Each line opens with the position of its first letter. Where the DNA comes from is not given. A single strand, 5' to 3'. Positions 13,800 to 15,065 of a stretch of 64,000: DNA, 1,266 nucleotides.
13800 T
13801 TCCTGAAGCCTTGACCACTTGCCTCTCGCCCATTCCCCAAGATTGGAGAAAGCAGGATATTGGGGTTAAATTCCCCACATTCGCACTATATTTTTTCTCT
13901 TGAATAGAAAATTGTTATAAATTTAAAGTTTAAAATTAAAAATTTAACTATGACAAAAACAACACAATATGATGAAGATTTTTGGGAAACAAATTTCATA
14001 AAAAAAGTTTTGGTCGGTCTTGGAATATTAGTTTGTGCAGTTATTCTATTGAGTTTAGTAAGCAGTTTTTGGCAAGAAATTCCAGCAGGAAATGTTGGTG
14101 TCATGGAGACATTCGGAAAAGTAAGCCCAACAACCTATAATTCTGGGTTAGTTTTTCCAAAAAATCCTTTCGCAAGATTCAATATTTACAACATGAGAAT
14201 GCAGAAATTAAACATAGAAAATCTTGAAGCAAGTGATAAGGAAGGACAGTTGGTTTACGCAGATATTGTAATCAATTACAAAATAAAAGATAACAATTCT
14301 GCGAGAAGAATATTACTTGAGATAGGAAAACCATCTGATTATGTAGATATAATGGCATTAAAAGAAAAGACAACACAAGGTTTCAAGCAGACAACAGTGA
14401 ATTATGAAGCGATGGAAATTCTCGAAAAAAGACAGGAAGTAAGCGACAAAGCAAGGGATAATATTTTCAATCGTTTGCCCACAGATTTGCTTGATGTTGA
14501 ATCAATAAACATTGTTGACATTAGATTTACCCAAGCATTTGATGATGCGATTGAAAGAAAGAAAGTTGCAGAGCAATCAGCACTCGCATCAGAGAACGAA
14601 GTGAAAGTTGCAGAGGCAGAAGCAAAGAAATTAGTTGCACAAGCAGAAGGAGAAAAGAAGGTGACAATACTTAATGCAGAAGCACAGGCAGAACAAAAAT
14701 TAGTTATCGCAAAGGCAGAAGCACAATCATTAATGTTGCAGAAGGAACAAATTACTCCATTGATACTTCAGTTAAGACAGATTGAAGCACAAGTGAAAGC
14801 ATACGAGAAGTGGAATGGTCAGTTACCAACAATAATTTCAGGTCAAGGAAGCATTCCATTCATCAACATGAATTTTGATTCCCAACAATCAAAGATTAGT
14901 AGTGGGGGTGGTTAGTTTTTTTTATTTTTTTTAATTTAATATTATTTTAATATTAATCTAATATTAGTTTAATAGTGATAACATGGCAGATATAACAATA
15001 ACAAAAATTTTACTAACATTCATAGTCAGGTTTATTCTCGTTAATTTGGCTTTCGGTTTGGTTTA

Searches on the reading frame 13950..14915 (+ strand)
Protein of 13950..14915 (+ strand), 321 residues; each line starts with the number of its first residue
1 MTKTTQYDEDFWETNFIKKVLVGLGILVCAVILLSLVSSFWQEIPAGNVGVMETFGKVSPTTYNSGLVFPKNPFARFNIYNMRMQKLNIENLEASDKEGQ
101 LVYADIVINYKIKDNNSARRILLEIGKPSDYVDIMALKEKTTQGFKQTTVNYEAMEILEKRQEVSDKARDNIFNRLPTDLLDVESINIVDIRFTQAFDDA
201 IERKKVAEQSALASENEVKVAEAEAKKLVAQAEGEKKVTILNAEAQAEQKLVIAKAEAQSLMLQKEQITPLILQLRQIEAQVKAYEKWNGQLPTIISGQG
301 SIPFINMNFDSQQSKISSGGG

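Call 12: search_protein_families(library=pfam, proteins=[window:13950-14915:+], max_evalue=0.01)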
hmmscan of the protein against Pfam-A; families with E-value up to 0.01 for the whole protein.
window:13950-14915:+ (321 aa): 1 family
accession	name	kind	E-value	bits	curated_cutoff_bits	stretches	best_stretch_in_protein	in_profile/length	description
PF01145.31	Band_7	-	1.9e-23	83.9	23.6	1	43-225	2-176/176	SPFH domain / Band 7 family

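Call 15: find_related_loci(query=window:13950-14915:+, collection=viral_contigs, flank=3000)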
Query window:13950-14915:+ (321 aa) in viral_contigs; peptide patterns used: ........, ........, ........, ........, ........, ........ (x = any residue, [..] = any of these).
74 stretches matched a pattern; 48 encode a relative of the query (tblastn E <= 1e-3); 48 distinct loci.
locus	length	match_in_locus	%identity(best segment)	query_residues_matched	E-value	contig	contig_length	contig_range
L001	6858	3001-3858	29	13-298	6e-23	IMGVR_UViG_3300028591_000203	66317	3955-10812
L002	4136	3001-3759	29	24-307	9e-23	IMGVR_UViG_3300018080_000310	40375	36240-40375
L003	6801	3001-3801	35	22-298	9e-23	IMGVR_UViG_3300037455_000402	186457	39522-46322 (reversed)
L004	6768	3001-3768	26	24-308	3e-14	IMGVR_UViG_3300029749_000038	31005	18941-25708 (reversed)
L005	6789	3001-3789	25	15-308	7e-14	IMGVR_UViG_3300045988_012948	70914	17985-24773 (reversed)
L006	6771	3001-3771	24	24-308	8e-14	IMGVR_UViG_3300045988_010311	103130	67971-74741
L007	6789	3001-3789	25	15-308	7e-14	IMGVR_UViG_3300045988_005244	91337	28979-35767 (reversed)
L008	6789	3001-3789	24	15-308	9e-14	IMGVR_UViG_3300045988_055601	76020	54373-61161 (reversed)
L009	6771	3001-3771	24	24-308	1e-13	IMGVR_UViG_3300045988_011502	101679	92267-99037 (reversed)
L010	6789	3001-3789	24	15-308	1e-13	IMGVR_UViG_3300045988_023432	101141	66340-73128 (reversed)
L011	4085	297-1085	24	15-308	1e-13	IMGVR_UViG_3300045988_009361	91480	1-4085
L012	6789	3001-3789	24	15-308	1e-13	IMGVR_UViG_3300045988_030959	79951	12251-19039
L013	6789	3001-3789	24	15-308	1e-13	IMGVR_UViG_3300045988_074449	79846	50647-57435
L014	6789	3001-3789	24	15-308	2e-13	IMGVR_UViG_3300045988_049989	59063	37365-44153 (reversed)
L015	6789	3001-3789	24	15-308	2e-13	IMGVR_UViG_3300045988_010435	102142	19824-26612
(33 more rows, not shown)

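Call 18: find_encoding_contigs(protein=window:13950-14915:+, flank=3000, max_places=10)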
Protein window:13950-14915:+ (321 aa): 2 contigs read that carry it; 2 places shown.
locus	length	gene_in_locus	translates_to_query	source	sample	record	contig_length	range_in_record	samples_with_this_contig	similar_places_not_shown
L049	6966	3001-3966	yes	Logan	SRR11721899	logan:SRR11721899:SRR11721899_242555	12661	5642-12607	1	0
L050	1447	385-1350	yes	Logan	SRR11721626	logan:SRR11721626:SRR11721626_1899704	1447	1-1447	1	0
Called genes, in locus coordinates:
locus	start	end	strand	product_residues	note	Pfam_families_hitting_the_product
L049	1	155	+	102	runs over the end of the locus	-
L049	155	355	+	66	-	-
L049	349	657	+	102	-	-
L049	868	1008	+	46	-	-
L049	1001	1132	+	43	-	-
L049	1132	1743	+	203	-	PF13489:Methyltransf_23, PF07021:MetW (weak), PF08241:Methyltransf_11 (weak), PF08242:Methyltransf_12 (weak), PF13649:Methyltransf_25 (weak)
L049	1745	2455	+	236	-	PF01930:Cas_Cas4, PF12705:PDDEXK_1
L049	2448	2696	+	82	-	-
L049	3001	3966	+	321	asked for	PF01145:Band_7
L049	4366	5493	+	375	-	PF05063:MT-A70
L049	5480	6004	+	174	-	-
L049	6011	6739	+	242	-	-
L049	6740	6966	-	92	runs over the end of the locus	?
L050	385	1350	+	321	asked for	PF01145:Band_7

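Call 20: find_homologous_proteins(query=window:13950-14915:+, max_evalue=1e-20)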
Query window:13950-14915:+ (321 aa): 200 proteins with E <= 1e-20 among 5259 candidates; the best 120 are listed.
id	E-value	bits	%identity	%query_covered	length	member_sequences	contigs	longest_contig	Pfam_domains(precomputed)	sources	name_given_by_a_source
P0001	6.2e-189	644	93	100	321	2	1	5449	PF01145.32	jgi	jgi:regulator of protease activity HflC (stomatin/prohibitin superfamily)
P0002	2.6e-136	472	77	87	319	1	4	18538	PF01145.32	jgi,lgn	jgi:regulator of protease activity HflC (stomatin/prohibitin superfamily)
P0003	1.8e-95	338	56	98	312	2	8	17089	PF01145.32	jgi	-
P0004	2.0e-84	301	52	87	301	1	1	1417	PF01145.32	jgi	jgi:regulator of protease activity HflC (stomatin/prohibitin superfamily)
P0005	5.3e-84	300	52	93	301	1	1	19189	PF01145.32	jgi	-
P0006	5.4e-80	287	52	89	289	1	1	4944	PF01145.32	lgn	-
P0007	7.4e-79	283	59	78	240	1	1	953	PF01145.32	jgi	jgi:regulator of protease activity HflC (stomatin/prohibitin superfamily)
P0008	5.0e-35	139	37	83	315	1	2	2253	PF01145.32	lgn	-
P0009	1.8e-34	137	35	91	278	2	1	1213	PF01145.32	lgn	-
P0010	1.1e-33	135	36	81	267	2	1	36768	PF01145.32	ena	-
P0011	1.3e-33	135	34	88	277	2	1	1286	PF01145.32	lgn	-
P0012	1.5e-33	134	35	81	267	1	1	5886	PF01145.32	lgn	-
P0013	2.1e-33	134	35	91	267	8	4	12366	PF01145.32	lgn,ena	-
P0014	2.8e-33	134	34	87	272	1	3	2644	PF01145.32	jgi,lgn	jgi:regulator of protease activity HflC (stomatin/prohibitin superfamily)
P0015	3.4e-33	133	34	91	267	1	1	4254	PF01145.32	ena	-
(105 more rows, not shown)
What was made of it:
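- Tried and rejected: The SPFH neighbour has relatives at 52-93% identity (call 20).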

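Call 21: find_encoding_contigs(protein=P0001, flank=4000, max_places=4)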
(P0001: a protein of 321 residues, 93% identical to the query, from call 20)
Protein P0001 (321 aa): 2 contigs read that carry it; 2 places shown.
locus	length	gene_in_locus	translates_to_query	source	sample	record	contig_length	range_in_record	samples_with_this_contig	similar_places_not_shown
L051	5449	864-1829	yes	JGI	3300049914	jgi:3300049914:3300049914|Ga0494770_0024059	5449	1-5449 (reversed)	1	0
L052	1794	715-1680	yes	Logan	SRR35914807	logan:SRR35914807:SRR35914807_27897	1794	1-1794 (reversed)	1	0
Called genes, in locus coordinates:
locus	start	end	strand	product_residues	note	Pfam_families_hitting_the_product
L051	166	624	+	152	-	PF20935:DUF6847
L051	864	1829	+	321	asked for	PF01145:Band_7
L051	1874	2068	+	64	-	-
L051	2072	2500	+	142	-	-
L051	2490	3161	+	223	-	-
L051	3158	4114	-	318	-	PF01710:HTH_Tnp_IS630 (faint)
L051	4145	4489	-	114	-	-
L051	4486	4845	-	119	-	-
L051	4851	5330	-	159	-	-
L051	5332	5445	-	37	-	-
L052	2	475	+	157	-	?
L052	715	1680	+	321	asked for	PF01145:Band_7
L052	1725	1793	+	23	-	?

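Call 22: find_encoding_contigs(protein=P0002, flank=4000, max_places=4)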
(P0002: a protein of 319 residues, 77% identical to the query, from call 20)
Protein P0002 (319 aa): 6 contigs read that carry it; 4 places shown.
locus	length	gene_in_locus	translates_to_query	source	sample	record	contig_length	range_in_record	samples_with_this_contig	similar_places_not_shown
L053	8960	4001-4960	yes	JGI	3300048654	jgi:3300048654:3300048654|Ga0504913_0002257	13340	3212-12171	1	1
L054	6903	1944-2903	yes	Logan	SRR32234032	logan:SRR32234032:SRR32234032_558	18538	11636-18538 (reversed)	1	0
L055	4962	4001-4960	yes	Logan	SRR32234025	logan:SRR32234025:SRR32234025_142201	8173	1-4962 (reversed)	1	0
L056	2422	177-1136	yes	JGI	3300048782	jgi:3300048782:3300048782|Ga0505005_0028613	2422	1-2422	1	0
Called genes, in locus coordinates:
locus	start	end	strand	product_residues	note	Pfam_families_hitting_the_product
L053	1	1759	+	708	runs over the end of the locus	PF00493:MCM, PF17855:MCM_lid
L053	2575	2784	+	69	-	-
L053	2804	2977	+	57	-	-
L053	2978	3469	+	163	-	PF20935:DUF6847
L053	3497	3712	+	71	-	-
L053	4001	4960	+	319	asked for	PF01145:Band_7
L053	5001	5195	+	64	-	-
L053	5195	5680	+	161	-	-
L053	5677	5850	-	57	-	-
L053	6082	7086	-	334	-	-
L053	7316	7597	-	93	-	-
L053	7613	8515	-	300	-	PF02371:Transposase_20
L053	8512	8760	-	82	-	-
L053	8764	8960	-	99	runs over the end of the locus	-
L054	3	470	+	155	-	?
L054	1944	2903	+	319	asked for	PF01145:Band_7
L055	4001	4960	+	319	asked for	PF01145:Band_7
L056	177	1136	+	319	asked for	PF01145:Band_7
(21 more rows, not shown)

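Call 23: find_encoding_contigs(protein=P0003, flank=4000, max_places=8)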
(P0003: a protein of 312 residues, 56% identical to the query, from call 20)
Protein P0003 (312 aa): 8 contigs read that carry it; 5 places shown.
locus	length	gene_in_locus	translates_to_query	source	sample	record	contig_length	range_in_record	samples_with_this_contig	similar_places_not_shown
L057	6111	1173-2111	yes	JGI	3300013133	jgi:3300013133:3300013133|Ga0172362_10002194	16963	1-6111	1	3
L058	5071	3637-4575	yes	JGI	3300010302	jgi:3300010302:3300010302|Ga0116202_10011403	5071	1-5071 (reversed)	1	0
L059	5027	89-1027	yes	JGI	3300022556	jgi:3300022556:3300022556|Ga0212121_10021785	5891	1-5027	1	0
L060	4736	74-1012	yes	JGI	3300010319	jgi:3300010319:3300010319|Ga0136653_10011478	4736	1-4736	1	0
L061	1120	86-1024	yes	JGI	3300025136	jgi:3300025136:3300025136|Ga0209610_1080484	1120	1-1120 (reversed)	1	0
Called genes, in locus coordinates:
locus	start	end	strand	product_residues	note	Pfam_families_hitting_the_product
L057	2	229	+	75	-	?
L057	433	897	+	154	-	PF20935:DUF6847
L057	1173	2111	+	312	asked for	PF01145:Band_7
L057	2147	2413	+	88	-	-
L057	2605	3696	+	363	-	PF05063:MT-A70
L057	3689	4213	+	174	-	-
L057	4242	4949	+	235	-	-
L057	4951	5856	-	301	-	-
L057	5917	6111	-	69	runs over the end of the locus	-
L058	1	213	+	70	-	?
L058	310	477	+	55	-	-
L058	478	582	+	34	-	-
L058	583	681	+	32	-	-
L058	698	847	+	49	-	-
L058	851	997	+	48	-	-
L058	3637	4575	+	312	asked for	PF01145:Band_7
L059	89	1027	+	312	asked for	PF01145:Band_7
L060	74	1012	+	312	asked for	PF01145:Band_7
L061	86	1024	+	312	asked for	PF01145:Band_7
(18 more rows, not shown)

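Call 26: find_encoding_contigs(protein=P0005, flank=4000, max_places=4)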
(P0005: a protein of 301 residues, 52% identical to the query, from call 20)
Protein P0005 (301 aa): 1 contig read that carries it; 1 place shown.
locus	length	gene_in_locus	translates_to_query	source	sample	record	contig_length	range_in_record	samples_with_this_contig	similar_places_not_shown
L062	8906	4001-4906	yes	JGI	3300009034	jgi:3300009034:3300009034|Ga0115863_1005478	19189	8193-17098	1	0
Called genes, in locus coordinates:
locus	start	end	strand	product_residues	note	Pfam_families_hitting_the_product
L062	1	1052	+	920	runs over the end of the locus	PF05124:S_layer_C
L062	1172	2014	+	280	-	PF07953:Toxin_R_bind_N, PF13385:Laminin_G_3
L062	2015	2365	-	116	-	-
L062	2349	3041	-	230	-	-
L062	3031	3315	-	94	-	-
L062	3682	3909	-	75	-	-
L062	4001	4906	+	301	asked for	PF01145:Band_7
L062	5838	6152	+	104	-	-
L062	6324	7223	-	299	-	-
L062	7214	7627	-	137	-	-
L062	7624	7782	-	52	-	-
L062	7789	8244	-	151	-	-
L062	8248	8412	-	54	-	-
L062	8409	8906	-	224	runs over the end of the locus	-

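Call 27: find_encoding_contigs(protein=P0006, flank=4000, max_places=4)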
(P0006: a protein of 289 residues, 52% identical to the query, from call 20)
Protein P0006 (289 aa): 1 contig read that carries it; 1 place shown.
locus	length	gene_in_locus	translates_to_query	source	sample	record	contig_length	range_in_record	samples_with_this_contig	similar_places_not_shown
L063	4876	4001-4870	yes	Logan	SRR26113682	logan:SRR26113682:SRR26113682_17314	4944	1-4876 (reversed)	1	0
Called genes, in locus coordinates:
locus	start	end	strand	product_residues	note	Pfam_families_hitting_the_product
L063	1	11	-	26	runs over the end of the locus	?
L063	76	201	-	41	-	-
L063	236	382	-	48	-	-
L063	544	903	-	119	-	-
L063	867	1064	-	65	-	-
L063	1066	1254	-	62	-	-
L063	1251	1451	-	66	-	PF12802:MarR_2 (weak)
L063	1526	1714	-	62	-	-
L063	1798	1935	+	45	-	-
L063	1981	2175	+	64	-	-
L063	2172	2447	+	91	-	-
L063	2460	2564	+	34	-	-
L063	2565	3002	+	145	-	-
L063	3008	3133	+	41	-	-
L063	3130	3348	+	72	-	-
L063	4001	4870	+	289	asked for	PF01145:Band_7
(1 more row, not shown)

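Call 28: find_encoding_contigs(protein=P0004, flank=4000, max_places=4)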
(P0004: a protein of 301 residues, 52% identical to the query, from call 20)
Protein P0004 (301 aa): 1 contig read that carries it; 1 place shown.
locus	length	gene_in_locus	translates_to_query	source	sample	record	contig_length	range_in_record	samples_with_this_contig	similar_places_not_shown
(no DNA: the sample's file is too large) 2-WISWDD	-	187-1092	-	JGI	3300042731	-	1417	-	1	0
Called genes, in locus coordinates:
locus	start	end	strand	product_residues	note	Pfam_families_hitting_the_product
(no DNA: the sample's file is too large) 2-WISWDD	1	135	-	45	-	?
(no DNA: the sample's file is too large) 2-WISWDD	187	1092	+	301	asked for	PF01145:Band_7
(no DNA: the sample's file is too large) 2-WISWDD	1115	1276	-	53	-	-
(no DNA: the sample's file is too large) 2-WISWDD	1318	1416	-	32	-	?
